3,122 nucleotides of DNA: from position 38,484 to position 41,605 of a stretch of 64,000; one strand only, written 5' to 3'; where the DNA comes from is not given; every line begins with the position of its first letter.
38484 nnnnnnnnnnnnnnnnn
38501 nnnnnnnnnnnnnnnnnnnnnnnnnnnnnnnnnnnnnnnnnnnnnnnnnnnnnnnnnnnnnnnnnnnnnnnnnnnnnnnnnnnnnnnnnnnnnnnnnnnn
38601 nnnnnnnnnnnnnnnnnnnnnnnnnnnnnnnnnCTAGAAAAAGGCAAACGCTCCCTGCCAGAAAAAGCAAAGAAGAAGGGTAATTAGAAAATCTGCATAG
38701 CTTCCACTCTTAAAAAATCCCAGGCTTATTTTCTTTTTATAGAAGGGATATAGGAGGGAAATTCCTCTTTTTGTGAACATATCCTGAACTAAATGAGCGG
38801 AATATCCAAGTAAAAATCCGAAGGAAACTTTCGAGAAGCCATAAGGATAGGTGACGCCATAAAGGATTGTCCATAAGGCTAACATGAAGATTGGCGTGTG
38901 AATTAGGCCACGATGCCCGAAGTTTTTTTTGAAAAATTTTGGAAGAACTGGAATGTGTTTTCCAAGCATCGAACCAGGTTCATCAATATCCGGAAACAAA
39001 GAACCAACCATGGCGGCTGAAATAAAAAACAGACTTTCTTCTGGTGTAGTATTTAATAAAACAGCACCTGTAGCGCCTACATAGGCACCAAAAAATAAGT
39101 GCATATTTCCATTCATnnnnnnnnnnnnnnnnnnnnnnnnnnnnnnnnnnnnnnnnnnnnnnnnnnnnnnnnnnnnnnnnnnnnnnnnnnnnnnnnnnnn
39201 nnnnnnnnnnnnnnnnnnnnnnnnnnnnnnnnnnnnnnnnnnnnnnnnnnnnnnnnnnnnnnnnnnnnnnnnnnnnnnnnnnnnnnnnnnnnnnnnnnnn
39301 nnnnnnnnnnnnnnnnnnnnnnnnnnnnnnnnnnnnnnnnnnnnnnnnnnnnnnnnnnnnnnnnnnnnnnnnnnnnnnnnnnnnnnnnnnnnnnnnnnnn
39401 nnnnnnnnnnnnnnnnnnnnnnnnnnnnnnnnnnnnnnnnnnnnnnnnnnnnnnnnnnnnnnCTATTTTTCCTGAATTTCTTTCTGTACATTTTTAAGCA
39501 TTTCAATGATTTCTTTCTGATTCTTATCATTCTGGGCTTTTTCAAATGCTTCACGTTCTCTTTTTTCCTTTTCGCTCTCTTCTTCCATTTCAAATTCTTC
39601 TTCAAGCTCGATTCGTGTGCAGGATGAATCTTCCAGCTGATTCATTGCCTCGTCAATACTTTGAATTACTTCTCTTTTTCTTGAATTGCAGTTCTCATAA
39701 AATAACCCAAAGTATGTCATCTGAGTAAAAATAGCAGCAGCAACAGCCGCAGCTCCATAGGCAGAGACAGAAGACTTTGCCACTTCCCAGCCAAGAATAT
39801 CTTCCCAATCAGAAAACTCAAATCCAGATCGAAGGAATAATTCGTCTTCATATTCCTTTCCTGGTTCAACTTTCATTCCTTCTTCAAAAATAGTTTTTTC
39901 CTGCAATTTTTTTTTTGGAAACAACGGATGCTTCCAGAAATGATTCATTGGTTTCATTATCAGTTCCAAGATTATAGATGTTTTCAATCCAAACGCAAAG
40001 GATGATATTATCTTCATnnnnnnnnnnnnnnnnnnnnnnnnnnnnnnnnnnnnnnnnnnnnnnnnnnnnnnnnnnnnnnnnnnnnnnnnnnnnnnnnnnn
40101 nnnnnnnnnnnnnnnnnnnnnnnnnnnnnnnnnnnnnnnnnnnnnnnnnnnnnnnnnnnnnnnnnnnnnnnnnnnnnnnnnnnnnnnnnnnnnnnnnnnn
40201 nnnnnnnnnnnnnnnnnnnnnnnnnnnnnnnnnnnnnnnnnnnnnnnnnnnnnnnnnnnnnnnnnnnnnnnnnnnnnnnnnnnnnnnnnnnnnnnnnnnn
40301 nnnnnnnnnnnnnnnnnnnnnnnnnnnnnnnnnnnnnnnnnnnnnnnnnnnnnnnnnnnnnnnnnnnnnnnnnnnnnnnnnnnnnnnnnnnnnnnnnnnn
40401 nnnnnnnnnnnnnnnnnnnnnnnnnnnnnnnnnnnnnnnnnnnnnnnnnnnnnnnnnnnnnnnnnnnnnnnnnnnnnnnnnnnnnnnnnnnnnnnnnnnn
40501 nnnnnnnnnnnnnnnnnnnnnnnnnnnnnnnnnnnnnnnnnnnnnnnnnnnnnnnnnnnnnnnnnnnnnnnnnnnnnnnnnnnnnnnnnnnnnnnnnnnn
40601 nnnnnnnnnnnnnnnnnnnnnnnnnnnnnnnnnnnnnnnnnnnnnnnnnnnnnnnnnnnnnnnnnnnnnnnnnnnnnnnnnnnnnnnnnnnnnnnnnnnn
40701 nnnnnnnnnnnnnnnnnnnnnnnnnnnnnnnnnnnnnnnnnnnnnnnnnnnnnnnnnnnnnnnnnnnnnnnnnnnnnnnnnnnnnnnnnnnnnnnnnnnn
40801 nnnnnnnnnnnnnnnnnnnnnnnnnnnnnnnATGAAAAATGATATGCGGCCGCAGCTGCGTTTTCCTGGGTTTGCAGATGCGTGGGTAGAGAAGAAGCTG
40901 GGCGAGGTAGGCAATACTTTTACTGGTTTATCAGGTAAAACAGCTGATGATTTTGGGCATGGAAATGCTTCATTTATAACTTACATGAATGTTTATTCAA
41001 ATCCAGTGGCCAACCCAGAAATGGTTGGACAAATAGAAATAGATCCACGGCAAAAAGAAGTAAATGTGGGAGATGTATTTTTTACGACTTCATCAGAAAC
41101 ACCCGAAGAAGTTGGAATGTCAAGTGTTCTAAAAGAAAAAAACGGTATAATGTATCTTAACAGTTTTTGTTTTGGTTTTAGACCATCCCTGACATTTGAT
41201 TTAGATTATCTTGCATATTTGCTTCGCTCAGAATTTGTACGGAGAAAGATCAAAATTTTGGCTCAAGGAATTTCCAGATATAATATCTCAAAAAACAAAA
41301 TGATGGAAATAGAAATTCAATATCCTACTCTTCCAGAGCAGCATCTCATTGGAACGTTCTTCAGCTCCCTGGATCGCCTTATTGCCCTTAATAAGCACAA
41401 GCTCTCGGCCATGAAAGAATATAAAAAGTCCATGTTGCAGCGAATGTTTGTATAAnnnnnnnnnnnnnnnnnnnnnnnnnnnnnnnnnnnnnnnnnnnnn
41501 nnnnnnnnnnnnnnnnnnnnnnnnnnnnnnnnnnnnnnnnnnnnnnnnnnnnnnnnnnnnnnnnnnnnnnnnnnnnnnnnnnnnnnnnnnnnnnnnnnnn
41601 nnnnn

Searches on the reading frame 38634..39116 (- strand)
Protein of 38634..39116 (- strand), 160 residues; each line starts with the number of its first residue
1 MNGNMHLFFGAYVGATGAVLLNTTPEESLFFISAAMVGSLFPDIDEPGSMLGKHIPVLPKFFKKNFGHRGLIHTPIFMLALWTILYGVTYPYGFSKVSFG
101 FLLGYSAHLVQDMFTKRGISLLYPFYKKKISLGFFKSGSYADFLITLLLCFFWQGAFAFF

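Call 7: search_protein_families(library=pfam, proteins=[window:38634-39116:-], max_evalue=0.01)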
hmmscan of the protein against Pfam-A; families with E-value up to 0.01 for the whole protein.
window:38634-39116:- (160 aa): 2 families
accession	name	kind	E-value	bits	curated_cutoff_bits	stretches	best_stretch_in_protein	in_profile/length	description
PF04307.19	YdjM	-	2.1e-30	106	29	1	1-143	1-137/176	YdjM inner membrane protein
PF00882.24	Zn_dep_PLPC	-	2.6e-05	24.7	26.8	1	5-115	1-96/167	Zinc dependent phospholipase C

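Call 43: find_encoding_contigs(protein=window:38634-39116:-, flank=10000, max_places=10)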
Protein window:38634-39116:- (160 aa): 23 contigs read that carry it; 6 places shown.
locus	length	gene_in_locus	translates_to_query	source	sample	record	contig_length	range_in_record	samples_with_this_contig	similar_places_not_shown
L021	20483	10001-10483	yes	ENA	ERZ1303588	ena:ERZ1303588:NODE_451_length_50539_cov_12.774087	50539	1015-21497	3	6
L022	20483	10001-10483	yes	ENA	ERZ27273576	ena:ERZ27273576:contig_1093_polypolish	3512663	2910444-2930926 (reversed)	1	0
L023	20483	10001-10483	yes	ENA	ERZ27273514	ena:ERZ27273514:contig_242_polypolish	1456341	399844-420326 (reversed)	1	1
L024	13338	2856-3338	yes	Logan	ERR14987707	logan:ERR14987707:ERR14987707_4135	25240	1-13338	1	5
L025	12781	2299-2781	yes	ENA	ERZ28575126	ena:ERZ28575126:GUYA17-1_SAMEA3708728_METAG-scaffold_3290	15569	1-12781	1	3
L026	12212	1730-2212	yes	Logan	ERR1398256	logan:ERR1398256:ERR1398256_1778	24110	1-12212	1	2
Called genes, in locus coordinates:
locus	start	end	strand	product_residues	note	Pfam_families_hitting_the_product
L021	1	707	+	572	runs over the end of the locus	?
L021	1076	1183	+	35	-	-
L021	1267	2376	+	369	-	PF12323:HTH_OrfB_IS605, PF01385:OrfB_IS605, PF07282:Cas12f1-like_TNB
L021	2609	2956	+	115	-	-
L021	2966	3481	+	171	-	-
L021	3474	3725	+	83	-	-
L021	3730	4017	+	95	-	-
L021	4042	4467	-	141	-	-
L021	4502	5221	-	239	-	PF09983:JetD_C (weak)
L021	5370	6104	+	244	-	-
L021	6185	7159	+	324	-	PF02195:ParB_N (faint)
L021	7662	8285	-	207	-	PF01420:Methylase_S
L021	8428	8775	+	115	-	-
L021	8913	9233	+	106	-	-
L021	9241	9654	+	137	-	PF20194:DUF6557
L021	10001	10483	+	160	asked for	PF04307:YdjM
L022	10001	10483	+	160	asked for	PF04307:YdjM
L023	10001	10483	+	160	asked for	PF04307:YdjM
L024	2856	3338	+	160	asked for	PF04307:YdjM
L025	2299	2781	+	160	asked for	PF04307:YdjM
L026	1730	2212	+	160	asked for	PF04307:YdjM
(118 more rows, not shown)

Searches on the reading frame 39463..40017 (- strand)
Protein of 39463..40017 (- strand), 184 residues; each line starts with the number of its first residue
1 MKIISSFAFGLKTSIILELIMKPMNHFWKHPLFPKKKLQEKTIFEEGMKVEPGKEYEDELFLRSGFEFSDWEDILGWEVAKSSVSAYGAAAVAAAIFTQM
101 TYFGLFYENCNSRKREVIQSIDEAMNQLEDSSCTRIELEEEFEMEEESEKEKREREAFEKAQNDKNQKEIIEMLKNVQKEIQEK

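Call 7: search_protein_families(library=pfam, proteins=[window:39463-40017:-], max_evalue=0.01)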
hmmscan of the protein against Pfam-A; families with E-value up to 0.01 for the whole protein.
window:39463-40017:- (184 aa): 1 family
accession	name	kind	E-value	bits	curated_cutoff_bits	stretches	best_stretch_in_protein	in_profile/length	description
PF20194.3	DUF6557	-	4.8e-07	30.9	27.8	1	61-122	82-143/144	Family of unknown function (DUF6557)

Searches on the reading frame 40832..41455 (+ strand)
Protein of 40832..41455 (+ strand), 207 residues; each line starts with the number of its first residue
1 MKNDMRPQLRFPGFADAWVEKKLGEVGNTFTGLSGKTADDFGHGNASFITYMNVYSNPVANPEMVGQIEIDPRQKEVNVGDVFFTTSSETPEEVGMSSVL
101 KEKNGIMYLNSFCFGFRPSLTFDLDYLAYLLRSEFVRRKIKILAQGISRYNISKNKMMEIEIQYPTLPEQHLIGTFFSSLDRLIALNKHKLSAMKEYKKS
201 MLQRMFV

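Call 7: search_protein_families(library=pfam, proteins=[window:40832-41455:+], max_evalue=0.01)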
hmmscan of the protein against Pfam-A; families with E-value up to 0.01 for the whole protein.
window:40832-41455:+ (207 aa): 1 family
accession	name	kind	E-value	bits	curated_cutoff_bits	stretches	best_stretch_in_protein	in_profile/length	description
PF01420.25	Methylase_S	-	3e-14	54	22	1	17-192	3-164/168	Type I restriction modification DNA specificity domain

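Call 9: find_encoding_contigs(protein=window:40832-41455:+, flank=6000, max_places=8)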
Protein window:40832-41455:+ (207 aa): 10 contigs read that carry it; 7 places shown.
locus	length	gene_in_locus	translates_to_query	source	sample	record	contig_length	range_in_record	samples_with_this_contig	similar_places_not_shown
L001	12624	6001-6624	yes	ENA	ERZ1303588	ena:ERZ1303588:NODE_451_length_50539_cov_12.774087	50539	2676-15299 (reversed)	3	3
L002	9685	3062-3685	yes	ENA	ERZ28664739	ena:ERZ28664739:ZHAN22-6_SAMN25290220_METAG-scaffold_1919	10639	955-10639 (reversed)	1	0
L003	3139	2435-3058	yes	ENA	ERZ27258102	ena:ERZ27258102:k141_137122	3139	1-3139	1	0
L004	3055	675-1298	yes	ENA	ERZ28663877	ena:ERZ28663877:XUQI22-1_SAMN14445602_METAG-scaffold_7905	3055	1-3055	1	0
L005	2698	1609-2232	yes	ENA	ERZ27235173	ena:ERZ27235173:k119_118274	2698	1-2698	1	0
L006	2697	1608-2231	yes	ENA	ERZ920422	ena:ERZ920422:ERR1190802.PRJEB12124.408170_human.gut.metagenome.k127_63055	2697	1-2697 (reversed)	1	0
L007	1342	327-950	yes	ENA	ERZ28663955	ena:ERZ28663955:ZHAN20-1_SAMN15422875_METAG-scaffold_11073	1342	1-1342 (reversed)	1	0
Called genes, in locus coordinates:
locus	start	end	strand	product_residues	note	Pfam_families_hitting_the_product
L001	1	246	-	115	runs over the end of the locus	-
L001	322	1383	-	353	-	PF19127:Choline_bind_3 (weak), PF01473:Choline_bind_1, PF19127:Choline_bind_3, PF19085:Choline_bind_2 (weak)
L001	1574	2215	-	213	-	-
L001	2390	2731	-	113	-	-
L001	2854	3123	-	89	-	PF20069:DUF6465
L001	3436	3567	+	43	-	-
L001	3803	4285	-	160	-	PF04307:YdjM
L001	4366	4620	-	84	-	-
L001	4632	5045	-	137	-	PF20194:DUF6557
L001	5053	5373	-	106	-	-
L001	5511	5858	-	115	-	-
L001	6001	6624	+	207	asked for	PF01420:Methylase_S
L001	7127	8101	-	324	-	PF02195:ParB_N (faint)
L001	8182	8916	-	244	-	-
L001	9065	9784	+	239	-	PF09983:JetD_C (weak)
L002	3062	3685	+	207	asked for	PF01420:Methylase_S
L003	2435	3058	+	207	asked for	PF01420:Methylase_S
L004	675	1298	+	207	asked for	PF01420:Methylase_S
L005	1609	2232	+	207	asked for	PF01420:Methylase_S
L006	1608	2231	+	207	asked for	PF01420:Methylase_S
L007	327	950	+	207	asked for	PF01420:Methylase_S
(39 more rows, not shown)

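Call 74: search_protein_families(library=padloc, proteins=[window:40832-41455:+], max_evalue=0.001)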
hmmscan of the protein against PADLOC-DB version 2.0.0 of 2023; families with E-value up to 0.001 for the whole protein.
window:40832-41455:+ (207 aa): 80 families (the best 25 are shown)
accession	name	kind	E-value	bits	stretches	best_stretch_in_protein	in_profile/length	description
PDLC03124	Specificity_I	-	3.7e-53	179.9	1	1-206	2-210/413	Type I specificity subunit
PDLC03078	Specificity_I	-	3.3e-46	156.6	1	7-207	217-419/419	Type I specificity subunit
PDLC03110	Specificity_I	-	9e-41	138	1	10-200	416-609/624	Type I specificity subunit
PDLC03185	Specificity_I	-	2.8e-38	130.2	1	7-207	209-408/408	Type I specificity subunit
PDLC03165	Specificity_I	-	1.8e-37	127.8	1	6-206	9-210/411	Type I specificity subunit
PDLC03178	Specificity_I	-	2e-34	117.7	1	4-207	203-411/411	Type I specificity subunit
PDLC03087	Specificity_I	-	9.9e-34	114.9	1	7-206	2-206/418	Type I specificity subunit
PDLC03064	Specificity_I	-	2.6e-30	104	1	5-206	6-206/409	Type I specificity subunit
PDLC03101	Specificity_I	-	2.8e-27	94.3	1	10-206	200-400/411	Type I specificity subunit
PDLC03073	Specificity_I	-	7e-27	92.6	1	17-202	17-209/437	Type I specificity subunit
PDLC03146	Specificity_I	-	1.9e-19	68.1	1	5-206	9-204/420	Type I specificity subunit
PDLC03168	Specificity_I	-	7.8e-19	66.5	1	15-189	2-174/459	Type I specificity subunit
PDLC03090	Specificity_I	-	2.4e-18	64.6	1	17-204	21-210/434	Type I specificity subunit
PDLC03113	Specificity_I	-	1e-17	62.1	1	8-207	213-416/422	Type I specificity subunit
PDLC03085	Specificity_I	-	2.1e-17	61.5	1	2-207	201-412/412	Type I specificity subunit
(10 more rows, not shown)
